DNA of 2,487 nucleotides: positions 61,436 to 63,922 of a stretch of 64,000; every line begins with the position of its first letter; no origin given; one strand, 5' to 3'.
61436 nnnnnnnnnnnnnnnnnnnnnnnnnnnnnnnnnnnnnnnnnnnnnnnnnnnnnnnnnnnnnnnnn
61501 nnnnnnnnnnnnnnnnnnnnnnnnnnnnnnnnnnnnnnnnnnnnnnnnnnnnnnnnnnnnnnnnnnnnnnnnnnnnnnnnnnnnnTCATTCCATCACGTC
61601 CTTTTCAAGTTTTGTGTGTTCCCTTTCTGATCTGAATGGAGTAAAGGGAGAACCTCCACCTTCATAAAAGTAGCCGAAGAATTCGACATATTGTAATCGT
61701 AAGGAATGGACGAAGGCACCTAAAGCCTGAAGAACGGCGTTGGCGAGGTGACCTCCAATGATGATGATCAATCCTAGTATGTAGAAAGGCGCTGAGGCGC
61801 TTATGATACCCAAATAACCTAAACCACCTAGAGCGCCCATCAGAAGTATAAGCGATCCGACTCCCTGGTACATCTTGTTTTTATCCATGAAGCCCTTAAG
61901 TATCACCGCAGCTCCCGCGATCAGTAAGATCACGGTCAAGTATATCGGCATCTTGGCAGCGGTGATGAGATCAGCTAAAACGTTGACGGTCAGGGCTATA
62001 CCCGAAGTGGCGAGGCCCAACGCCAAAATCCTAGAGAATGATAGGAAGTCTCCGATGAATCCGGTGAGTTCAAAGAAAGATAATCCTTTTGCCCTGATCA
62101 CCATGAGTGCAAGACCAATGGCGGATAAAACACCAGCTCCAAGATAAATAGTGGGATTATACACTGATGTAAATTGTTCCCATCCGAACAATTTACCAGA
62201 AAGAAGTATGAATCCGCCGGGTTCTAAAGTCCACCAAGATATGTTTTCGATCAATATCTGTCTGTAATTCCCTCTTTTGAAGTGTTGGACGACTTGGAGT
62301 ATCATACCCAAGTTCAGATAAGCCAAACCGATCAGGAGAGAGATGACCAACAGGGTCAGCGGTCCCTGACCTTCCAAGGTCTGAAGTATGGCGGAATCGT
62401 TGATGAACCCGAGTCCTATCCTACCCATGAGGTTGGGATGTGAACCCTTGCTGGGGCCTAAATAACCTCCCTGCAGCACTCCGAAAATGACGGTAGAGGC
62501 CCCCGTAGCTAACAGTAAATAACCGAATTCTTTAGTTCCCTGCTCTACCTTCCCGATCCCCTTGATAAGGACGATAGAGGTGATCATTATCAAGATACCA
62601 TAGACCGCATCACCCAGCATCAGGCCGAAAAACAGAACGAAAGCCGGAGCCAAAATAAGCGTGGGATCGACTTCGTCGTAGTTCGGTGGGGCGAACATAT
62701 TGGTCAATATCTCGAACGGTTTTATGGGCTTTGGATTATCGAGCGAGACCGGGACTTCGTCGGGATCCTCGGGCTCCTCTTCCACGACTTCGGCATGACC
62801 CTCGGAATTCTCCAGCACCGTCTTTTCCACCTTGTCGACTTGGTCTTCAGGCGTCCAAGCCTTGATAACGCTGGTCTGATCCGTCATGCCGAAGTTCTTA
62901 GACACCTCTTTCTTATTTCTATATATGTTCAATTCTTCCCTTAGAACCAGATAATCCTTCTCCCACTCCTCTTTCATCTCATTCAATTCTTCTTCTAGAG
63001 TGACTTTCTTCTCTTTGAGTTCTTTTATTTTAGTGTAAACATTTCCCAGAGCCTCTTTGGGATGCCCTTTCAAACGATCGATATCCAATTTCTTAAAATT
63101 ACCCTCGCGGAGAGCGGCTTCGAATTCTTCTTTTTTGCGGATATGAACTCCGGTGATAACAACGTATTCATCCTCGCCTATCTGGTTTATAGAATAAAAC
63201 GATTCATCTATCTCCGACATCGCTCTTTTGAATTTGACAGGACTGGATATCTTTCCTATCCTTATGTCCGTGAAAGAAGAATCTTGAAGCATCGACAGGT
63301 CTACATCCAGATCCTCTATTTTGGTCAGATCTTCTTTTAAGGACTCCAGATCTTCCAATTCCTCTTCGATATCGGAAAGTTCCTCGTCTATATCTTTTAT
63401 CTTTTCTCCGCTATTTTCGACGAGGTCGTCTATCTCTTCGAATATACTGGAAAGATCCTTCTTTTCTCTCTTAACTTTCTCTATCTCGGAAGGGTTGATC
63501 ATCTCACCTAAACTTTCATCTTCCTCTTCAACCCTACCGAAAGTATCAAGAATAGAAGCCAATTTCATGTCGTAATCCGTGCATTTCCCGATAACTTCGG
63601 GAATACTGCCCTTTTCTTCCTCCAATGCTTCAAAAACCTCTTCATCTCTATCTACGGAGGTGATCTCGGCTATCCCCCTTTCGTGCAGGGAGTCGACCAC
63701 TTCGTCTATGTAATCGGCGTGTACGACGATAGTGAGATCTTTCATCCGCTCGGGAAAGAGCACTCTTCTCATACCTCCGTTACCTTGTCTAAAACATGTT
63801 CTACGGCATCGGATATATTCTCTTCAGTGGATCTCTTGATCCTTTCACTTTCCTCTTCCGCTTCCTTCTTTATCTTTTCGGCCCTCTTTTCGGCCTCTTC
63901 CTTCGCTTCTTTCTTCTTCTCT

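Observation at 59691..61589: Rotor proteolipid with six fused hairpins and an exported N-terminal ectodomain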

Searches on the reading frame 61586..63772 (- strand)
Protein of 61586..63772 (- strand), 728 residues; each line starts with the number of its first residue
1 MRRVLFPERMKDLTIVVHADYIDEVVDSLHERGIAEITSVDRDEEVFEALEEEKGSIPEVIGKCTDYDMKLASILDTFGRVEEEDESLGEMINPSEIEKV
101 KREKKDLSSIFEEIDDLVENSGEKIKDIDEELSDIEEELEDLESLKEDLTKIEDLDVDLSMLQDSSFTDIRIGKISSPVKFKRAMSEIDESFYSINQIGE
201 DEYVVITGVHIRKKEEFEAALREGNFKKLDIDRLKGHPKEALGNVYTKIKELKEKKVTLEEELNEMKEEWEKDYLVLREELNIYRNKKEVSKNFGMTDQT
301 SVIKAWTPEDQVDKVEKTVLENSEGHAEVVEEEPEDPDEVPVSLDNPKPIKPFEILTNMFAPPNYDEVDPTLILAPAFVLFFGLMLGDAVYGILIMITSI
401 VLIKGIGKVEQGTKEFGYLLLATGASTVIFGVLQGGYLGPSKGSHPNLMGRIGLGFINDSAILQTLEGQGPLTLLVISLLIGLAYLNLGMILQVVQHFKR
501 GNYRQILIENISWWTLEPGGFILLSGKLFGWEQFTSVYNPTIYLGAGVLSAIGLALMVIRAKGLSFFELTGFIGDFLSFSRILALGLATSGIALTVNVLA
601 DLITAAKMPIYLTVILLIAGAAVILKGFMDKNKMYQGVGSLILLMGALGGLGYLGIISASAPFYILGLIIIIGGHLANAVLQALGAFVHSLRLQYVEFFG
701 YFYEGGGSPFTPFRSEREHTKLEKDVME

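Call 44: search_protein_families(library=pfam, proteins=[window:61586-63772:-], max_evalue=0.00001)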
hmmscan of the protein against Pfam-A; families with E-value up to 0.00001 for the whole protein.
window:61586-63772:- (728 aa): 1 family
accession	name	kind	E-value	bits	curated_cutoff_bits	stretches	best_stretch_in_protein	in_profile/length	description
PF01496.24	V_ATPase_I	-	2.3e-22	79.3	30.7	2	251-410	257-421/815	V-type ATPase 116kDa subunit family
